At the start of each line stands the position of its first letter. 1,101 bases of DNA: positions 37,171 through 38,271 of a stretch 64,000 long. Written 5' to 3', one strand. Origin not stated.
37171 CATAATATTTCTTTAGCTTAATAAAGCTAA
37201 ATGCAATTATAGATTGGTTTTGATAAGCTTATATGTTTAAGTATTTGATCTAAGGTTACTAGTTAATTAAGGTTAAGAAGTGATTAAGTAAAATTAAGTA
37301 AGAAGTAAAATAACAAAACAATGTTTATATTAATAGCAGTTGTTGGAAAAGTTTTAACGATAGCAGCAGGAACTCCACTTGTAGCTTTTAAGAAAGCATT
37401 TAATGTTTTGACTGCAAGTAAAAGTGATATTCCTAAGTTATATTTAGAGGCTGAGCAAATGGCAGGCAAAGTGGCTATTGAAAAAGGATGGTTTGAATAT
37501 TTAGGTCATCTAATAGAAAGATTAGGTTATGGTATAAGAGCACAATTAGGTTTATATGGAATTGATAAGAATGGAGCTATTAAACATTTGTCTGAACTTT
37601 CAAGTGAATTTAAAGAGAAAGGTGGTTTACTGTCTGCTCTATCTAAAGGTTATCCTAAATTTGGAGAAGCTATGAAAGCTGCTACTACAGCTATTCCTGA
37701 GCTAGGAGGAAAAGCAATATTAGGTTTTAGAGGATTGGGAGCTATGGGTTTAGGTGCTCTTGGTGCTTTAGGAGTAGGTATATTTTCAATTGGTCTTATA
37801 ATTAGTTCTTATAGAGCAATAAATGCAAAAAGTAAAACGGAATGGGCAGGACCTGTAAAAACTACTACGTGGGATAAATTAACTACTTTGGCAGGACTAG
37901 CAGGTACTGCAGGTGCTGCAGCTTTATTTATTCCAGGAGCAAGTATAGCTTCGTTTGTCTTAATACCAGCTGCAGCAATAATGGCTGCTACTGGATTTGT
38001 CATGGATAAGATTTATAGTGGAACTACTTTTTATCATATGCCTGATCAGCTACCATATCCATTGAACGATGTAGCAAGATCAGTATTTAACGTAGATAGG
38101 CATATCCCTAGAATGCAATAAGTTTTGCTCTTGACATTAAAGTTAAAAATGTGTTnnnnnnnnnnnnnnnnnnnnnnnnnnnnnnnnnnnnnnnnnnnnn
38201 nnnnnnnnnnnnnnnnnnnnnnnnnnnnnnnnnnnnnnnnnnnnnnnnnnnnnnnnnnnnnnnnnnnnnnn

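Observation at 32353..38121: Two paralogous glycine-zipper membrane proteins in divergent orientation around the operon start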

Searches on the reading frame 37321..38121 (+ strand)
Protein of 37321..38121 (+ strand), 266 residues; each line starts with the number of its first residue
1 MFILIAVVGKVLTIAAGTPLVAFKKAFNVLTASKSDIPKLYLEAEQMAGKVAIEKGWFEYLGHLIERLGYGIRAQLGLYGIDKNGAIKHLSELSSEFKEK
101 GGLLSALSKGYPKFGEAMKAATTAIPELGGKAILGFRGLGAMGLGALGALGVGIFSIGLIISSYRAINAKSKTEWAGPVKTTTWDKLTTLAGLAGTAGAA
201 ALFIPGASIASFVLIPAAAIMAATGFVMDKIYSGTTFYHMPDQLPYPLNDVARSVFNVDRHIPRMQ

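Call 4: search_protein_families(library=pfam, proteins=[window:37321-38121:+], max_evalue=1)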
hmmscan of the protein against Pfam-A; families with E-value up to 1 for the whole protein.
window:37321-38121:+ (266 aa): 0 families

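Call 10: find_homologous_proteins(query=window:37321-38121:+, max_evalue=0.01)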
Query window:37321-38121:+ (266 aa): 1 proteins with E <= 0.01 among 8000 candidates.
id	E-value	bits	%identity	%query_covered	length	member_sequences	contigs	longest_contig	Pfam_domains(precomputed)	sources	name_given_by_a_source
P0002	1.1e-166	570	100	100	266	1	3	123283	-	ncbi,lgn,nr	ncbi:MAG: hypothetical protein HYY52_05670 [Candidatus Melainabacteria bacterium]|nr:hypothetical pr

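Call 12: search_protein_families(library=ncbifam, proteins=[window:37321-38121:+], max_evalue=1)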
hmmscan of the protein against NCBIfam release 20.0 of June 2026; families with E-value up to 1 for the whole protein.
window:37321-38121:+ (266 aa): 0 families

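Call 13: search_protein_families(library=padloc, proteins=[window:37321-38121:+], max_evalue=1)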
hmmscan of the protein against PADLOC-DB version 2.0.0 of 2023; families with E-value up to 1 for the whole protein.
window:37321-38121:+ (266 aa): 0 families

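Call 14: search_protein_families(library=phrogs, proteins=[window:37321-38121:+], max_evalue=1)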
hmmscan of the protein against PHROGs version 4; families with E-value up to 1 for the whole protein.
window:37321-38121:+ (266 aa): 3 families
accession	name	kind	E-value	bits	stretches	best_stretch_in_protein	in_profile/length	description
phrog_5276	-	unknown function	0.11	13.8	1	3-36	20-53/89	-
phrog_25234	-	unknown function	0.34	12.1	0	59-93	24-54/83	-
phrog_6700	-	lysis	0.95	7.2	0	126-162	1059-1096/2898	endolysin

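Call 27: predict_structure(protein=window:37321-38118:+)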
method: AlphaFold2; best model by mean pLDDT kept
length: 266 residues; sequences in the alignment: 1
mean_pLDDT: 45.5   pTM: 0.26
mean pLDDT of the five models: 45.5, 40.1, 38.3, 35.9, 33.7
residues with pLDDT >= 90: 0; 70-90: 0; 50-70: 73; < 50: 193
segments of 3 or more residues with pLDDT < 50: 1-34, 36-38, 47-81, 85-137, 170-182, 227-266
pLDDT, mean of each block of 10 residues (from residue 1): 31 39 44 46 47 40 42 41 47 40 42 43 39 46 54 53 49 44 50 56 53 55 52 41 45 45 41
secondary structure, 60 per line:
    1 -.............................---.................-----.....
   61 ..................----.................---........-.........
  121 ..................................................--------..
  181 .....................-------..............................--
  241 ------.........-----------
elements in order: H2-30 H34-50 H56-78 H83-99 H103-110 H112-170 H179-201 H209-238 H247-255

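Call 29: search_solved_structures(query=window:37321-38118:+, max_evalue=10)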
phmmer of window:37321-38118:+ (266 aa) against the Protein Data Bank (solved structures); distinct sequences matched with E-value up to 10: 6.
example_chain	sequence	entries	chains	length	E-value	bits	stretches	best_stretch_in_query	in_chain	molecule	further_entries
4lru_A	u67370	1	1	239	0.13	14.7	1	88-153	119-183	Glyoxalase III (glutathione-independent)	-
1qvv_A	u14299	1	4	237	0.19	14.2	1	87-148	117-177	YDR533c protein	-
4qyx_A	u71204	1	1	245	0.19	14.1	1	87-148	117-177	Probable chaperone protein HSP31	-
1qvw_A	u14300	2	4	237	0.2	14.1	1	87-146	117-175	YDR533c protein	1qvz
3kkl_A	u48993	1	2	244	0.24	13.8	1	87-146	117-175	Probable chaperone protein HSP33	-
3mii_A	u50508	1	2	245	0.25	13.8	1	87-146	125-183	Probable chaperone protein HSP33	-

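Call 34: find_related_loci(query=window:37321-38118:+, collection=genome_contigs, flank=10000)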
Query window:37321-38118:+ (266 aa) in genome_contigs; peptide patterns used: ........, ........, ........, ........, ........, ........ (x = any residue, [..] = any of these).
50 stretches matched a pattern, but none encodes a relative of the query by tblastn (E <= 1e-3).

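Call 57: find_related_loci(query=window:37321-38118:+, collection=metagenome_contigs, flank=10000)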
Query window:37321-38118:+ (266 aa) in metagenome_contigs; peptide patterns used: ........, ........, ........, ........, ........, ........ (x = any residue, [..] = any of these).
66 stretches matched a pattern, but none encodes a relative of the query by tblastn (E <= 1e-3).

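Call 60: fold_search(model_id=the predicted structure, library=pdb)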
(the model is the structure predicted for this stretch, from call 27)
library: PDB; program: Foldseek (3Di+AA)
matches with E <= 10: 13; with E <= 0.001: 0
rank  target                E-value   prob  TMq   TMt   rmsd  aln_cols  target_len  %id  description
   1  8i6v_D                2.5e+00  0.14  0.24  0.12  22.3       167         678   11  Cryo-EM structure of the polyphosphate polymerase VTC complex(Vtc4/Vtc3/Vtc1) (released 2023-03-01)
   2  8rtd_L                2.8e+00  0.05  0.18  0.18  28.5       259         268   17  Stalk-Arches-IMC structure from the fully-assembled R388 type IV secretion system determined by cryo-EM. (released 2024-06-19)
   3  8de9_A                4.2e+00  0.03  0.14  0.14  21.2       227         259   13  Cryo-EM structure of the zebrafish two pore domain K+ channel TREK1 (K2P2.1) in DDM/POPE mixed micelles (released 2023-03-08)
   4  9muh_A                5.0e+00  0.03  0.17  0.18  20.6       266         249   12  Mus musculus TASK-1 (KCNK3) in MSP1E3D1 lipid nanodisc at pH 6.0 and 100 mM KCl (released 2026-01-28)
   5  7sqc_1J               5.3e+00  0.05  0.21  0.17  49.7       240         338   14  Ciliary C1 central pair apparatus isolated from Chlamydomonas reinhardtii (released 2022-04-13)
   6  9fqr_FA               6.3e+00  0.02  0.15  0.13  35.4       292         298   11  96-nm repeat of axonemal doublet microtubules from bovine sperm (released 2025-03-26)
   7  8rt9_F                6.7e+00  0.02  0.17  0.17  28.4       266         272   18  Stalk complex full-length structure (TrwJ/VirB5-TrwI/VirB6) from the fully-assembled R388 type IV secretion system det (released 2024-06-19)
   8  7p1i_A                7.6e+00  0.06  0.16  0.11   9.9       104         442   14  Cryo EM structure of bison NHA2 in detergent and N-terminal extension helix (released 2022-01-26)
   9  4bw5_D                7.6e+00  0.02  0.15  0.16  21.1       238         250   15  Crystal structure of human two pore domain potassium ion channel TREK2 (K2P10.1) (released 2013-07-31)
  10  2xra_A                8.0e+00  0.04  0.19  0.23  26.2       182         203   12  crystal structure of the HK20 Fab in complex with a gp41 mimetic 5- Helix (released 2010-12-15)
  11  7sqc_1K               9.0e+00  0.03  0.19  0.16  47.2       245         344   15  Ciliary C1 central pair apparatus isolated from Chlamydomonas reinhardtii (released 2022-04-13)
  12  7wf9_A                9.5e+00  0.04  0.12  0.22  16.4        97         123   20  Crystal structure of mouse SNX25 RGS domain in space group P41212 (released 2022-10-26)
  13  9g9v_A                9.5e+00  0.03  0.17  0.18  19.9       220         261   12  Structure of the human two pore domain potassium ion channel TASK-3 (K2P9.1) (released 2024-12-18)
